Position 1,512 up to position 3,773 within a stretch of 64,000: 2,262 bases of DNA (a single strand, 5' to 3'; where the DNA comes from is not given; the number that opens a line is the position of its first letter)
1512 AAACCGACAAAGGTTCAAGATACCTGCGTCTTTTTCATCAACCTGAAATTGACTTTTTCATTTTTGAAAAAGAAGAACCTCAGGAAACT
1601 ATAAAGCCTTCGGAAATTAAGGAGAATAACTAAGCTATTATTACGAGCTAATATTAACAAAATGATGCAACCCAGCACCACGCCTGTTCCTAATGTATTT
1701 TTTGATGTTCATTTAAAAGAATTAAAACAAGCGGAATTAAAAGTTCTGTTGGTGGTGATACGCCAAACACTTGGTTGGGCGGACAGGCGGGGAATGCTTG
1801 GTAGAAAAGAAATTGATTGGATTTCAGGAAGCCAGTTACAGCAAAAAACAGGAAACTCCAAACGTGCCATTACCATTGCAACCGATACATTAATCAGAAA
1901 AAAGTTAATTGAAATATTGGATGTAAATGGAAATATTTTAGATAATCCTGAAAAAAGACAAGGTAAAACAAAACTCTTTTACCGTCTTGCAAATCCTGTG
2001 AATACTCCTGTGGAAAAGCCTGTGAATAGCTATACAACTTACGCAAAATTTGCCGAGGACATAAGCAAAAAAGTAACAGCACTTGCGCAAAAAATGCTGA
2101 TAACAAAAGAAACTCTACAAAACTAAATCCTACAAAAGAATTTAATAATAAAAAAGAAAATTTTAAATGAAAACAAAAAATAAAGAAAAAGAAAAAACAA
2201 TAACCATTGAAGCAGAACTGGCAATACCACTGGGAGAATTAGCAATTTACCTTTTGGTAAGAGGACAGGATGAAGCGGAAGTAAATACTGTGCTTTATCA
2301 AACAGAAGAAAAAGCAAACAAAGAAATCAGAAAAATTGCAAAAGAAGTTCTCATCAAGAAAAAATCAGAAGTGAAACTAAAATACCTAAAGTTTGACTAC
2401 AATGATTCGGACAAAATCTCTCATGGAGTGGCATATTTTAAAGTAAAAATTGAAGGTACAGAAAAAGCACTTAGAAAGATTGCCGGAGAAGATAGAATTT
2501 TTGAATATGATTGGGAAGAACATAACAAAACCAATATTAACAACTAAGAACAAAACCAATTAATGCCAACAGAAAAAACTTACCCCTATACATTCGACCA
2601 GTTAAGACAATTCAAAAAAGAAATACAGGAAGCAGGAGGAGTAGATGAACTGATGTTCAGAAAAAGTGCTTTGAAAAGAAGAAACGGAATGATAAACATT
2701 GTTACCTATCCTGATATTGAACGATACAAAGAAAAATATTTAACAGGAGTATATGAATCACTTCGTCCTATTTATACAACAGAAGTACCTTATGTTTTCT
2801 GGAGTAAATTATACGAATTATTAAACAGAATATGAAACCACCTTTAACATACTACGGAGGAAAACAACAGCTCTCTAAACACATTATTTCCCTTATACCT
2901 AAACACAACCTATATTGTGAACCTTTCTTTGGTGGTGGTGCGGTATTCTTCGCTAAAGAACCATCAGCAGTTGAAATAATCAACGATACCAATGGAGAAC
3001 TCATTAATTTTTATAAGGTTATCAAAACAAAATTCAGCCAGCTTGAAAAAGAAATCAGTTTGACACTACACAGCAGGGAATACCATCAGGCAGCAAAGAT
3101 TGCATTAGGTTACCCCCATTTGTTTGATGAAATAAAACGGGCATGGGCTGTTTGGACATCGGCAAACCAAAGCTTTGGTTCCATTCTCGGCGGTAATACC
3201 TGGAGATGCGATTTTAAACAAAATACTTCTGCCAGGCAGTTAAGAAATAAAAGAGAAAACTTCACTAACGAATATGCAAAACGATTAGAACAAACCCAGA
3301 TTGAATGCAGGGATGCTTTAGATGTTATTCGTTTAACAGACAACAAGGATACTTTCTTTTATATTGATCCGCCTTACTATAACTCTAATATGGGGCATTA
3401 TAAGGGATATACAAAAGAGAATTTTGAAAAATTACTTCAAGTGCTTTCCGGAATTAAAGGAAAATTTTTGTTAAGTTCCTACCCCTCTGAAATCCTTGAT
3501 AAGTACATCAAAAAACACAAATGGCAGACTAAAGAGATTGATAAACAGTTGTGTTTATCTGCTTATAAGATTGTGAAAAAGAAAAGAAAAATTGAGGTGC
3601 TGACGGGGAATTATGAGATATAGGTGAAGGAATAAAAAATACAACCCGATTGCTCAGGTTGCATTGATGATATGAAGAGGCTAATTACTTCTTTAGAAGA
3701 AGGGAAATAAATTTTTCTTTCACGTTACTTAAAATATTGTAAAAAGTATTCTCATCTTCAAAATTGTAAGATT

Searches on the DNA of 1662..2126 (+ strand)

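Call 32: search_rna_families(sources=[L022, L027, L033, L026, L040, L043, L056, L023, L019, L020, L046, L062], threshold=evalue, max_evalue=0.1, show_alignments=3)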
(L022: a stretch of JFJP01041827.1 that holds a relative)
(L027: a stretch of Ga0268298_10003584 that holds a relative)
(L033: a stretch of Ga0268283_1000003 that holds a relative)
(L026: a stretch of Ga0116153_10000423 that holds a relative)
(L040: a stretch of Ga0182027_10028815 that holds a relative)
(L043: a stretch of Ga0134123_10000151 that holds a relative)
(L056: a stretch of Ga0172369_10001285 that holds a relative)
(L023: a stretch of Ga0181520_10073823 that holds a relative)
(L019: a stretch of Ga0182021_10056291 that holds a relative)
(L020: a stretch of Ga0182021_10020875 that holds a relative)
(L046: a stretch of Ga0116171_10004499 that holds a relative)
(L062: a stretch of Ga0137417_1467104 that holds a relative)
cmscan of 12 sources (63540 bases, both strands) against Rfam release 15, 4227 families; matches with E-value up to 0.1: 2.
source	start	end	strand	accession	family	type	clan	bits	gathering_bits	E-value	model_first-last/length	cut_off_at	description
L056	102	169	+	RF03081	DUF805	Cis-reg;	CL00115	43.5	51.1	0.00013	1-68/68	no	DUF805 RNA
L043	4974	5035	-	RF02266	XIST_intron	Gene; lncRNA;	-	31.5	70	0.083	1-68/68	no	XIST 3' intron conserved motif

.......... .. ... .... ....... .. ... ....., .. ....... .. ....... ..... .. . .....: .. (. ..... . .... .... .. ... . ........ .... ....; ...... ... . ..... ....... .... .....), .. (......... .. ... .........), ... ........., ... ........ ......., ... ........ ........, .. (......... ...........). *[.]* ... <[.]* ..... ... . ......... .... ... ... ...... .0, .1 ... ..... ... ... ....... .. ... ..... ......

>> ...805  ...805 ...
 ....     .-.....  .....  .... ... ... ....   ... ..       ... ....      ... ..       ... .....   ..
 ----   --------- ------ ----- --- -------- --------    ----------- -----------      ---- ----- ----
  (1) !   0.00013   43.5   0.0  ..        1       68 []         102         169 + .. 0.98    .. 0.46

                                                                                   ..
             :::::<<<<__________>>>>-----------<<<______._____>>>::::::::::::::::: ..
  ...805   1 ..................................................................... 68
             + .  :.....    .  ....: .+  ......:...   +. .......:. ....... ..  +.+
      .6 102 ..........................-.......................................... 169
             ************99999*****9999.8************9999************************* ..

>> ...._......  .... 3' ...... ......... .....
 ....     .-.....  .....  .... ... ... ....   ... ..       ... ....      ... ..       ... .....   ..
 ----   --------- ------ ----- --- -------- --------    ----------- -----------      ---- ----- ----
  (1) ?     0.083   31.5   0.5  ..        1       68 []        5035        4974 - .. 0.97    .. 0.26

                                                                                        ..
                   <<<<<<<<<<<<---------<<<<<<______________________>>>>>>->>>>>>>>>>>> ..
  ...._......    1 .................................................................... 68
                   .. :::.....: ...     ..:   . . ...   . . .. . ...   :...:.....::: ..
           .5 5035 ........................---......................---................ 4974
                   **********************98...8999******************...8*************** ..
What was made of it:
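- On Any Rfam 15 family (tmRNA, RNase P, SRP, 6S, riboswitches, C4/IsrK, STAXI, HEARO and others): Twelve related loci carrying the long form also gave no hit on the element (call 32).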

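Call 57: search_with_rna_model(model_id=R1, sources=[L097, L098, L099, L100, L101, L102, L103, L104], max_evalue=0.1, show_alignments=2)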
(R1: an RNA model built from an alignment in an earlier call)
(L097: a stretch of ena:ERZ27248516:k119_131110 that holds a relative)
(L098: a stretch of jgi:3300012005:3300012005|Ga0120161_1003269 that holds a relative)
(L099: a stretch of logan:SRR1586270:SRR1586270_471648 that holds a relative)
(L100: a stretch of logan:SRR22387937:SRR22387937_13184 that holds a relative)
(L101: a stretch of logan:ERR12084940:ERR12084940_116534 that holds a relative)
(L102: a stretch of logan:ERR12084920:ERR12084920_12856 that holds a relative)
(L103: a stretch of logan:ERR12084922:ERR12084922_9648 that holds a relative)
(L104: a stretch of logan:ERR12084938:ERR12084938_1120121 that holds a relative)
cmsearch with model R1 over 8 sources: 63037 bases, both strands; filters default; matches with E-value up to 0.1: 12.
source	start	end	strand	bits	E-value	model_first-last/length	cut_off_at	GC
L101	5530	5744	+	136.8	5.9e-34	1-220/220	no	0.41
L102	1112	1326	+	136.5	7e-34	1-220/220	no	0.41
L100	5567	5715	+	61.5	1.4e-14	1-220/220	no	0.46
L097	5569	5716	+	61.1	1.8e-14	1-220/220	no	0.47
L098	5569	5716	+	61.1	1.8e-14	1-220/220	no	0.47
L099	50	197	+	61.1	1.8e-14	1-220/220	no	0.47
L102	1117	1285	-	28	6.3e-06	6-179/220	no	0.43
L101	5535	5703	-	28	6.3e-06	6-179/220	no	0.43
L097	5574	5677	-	23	0.00012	6-179/220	no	0.49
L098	5574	5677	-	23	0.00012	6-179/220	no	0.49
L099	55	158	-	23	0.00012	6-179/220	no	0.49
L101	3781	3831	+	17.6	0.003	65-115/220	no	0.55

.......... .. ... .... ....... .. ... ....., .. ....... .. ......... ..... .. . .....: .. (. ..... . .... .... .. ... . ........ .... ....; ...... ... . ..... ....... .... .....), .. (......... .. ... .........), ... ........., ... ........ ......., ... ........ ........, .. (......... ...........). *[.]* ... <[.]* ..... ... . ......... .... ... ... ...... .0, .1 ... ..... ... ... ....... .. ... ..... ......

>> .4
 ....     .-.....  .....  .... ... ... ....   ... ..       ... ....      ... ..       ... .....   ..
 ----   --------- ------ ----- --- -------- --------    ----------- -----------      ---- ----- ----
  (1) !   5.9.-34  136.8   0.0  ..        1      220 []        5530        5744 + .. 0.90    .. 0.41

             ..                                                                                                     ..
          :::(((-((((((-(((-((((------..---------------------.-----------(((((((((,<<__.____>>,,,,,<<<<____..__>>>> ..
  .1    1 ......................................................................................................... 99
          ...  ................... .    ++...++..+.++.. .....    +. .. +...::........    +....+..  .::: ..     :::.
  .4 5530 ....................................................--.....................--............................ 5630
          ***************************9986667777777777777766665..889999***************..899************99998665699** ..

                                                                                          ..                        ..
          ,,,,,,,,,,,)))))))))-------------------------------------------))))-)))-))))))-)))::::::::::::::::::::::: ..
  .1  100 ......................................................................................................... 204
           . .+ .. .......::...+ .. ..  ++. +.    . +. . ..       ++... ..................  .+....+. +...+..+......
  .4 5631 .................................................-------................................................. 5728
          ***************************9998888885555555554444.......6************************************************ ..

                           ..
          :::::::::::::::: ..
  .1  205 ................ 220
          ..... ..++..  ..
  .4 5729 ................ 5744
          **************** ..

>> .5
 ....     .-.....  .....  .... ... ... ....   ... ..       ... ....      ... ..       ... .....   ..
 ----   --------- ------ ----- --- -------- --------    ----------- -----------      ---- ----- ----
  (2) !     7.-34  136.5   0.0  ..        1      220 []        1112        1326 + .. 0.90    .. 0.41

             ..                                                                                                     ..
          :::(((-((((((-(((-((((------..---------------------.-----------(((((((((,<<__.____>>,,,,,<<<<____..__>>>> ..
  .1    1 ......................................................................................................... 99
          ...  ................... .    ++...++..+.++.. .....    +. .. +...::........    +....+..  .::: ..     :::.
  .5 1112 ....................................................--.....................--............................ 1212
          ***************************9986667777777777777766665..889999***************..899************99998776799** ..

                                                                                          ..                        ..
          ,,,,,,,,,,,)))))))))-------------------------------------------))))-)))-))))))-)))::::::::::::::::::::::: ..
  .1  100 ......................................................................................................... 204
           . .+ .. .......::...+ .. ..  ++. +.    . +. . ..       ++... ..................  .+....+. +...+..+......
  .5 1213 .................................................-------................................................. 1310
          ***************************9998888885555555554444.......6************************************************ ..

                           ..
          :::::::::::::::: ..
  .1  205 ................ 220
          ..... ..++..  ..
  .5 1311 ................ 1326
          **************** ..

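Call 73: search_with_rna_model(model_id=R1, sources=[L105, L106, L107, L108, L109], max_evalue=0.001)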
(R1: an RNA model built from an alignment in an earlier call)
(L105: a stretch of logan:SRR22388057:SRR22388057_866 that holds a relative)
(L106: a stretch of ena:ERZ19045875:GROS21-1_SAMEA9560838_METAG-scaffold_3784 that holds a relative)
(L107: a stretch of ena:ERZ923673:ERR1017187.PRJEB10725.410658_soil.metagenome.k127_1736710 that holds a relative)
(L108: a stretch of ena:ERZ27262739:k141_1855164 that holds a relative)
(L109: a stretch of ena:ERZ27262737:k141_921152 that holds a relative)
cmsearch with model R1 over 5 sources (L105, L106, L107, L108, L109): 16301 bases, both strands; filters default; matches with E-value up to 0.001: 7.
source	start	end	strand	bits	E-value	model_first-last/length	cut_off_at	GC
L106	2522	2747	+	86.4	1.4e-21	1-220/220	no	0.46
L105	178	325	+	63.5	1.1e-15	1-220/220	no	0.47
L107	1734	1882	+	49.8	3.9e-12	1-220/220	no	0.44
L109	1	77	+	29.2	7.9e-07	137-220/220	5'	0.42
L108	1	122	+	27.3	2.5e-06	28-220/220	5'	0.39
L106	2526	2707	-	26.4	4.1e-06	5-180/220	no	0.48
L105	183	286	-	22.7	3.7e-05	6-179/220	no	0.5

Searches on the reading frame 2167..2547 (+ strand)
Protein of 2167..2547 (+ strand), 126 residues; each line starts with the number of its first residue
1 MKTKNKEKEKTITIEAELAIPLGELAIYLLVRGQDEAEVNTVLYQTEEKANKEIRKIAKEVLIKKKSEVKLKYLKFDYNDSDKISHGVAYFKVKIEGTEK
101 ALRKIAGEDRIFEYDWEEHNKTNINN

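Call 10: search_protein_families(library=pfam, proteins=[window:2167-2547:+], max_evalue=0.01)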
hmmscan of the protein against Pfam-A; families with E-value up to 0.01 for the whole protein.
window:2167-2547:+ (126 aa): 0 families

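Call 46: search_protein_families(library=phrogs, proteins=[window:2167-2547:+], max_evalue=0.1)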
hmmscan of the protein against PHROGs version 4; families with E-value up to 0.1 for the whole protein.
window:2167-2547:+ (126 aa): 3 families
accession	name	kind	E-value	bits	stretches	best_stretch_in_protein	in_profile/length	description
phrog_12855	-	moron, auxiliary metabolic gene and host takeover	0.0097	15.9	1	35-95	269-329/333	membrane protein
phrog_5108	-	other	0.011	16.4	1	21-83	39-96/157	SAM-dependent methyltransferase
phrog_15066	-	unknown function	0.015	16.2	1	32-88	46-99/103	-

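Call 47: search_protein_families(library=pfam, proteins=[window:2167-2547:+], max_evalue=10)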
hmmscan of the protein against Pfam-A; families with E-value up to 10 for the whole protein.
window:2167-2547:+ (126 aa): 1 family
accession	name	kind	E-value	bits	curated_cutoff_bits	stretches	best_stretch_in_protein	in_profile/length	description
PF12239.13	DUF3605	-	0.04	14.6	23.6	1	55-103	55-102/154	Protein of unknown function (DUF3605)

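Call 48: search_protein_families(library=ncbifam, proteins=[window:2167-2547:+], max_evalue=0.1)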
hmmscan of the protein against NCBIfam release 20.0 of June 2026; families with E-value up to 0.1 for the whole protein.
window:2167-2547:+ (126 aa): 0 families

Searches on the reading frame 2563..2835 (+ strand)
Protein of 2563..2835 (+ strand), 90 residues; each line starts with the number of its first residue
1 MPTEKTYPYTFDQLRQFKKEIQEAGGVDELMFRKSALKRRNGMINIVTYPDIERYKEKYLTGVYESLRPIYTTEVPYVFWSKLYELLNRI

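Call 10: search_protein_families(library=pfam, proteins=[window:2563-2835:+], max_evalue=0.01)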
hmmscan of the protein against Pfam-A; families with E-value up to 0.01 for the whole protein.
window:2563-2835:+ (90 aa): 0 families

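Call 46: search_protein_families(library=phrogs, proteins=[window:2563-2835:+], max_evalue=0.1)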
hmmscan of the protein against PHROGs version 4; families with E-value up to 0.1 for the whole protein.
window:2563-2835:+ (90 aa): 1 family
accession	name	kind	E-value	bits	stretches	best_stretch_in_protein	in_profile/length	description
phrog_31097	-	unknown function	0.093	13.7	1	14-63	28-78/125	-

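Call 47: search_protein_families(library=pfam, proteins=[window:2563-2835:+], max_evalue=10)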
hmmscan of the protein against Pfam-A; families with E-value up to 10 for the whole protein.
window:2563-2835:+ (90 aa): 0 families

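Call 48: search_protein_families(library=ncbifam, proteins=[window:2563-2835:+], max_evalue=0.1)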
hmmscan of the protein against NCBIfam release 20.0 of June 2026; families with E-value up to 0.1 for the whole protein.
window:2563-2835:+ (90 aa): 0 families

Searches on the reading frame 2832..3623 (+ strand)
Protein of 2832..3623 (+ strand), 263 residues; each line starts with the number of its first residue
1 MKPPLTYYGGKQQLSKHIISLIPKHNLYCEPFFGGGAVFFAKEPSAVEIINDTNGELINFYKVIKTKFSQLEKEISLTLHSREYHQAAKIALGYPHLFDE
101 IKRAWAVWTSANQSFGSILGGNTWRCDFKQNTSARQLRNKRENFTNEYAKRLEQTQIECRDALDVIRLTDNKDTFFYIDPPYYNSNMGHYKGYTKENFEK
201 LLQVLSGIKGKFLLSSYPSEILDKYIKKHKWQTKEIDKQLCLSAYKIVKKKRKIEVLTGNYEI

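Call 10: search_protein_families(library=pfam, proteins=[window:2832-3623:+], max_evalue=0.01)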
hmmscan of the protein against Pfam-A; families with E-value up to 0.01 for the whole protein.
window:2832-3623:+ (263 aa): 1 family
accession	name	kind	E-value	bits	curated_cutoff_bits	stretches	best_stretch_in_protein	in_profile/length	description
PF02086.21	MethyltransfD12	-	9.7e-29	101.3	22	1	7-203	1-207/253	D12 class N6 adenine-specific DNA methyltransferase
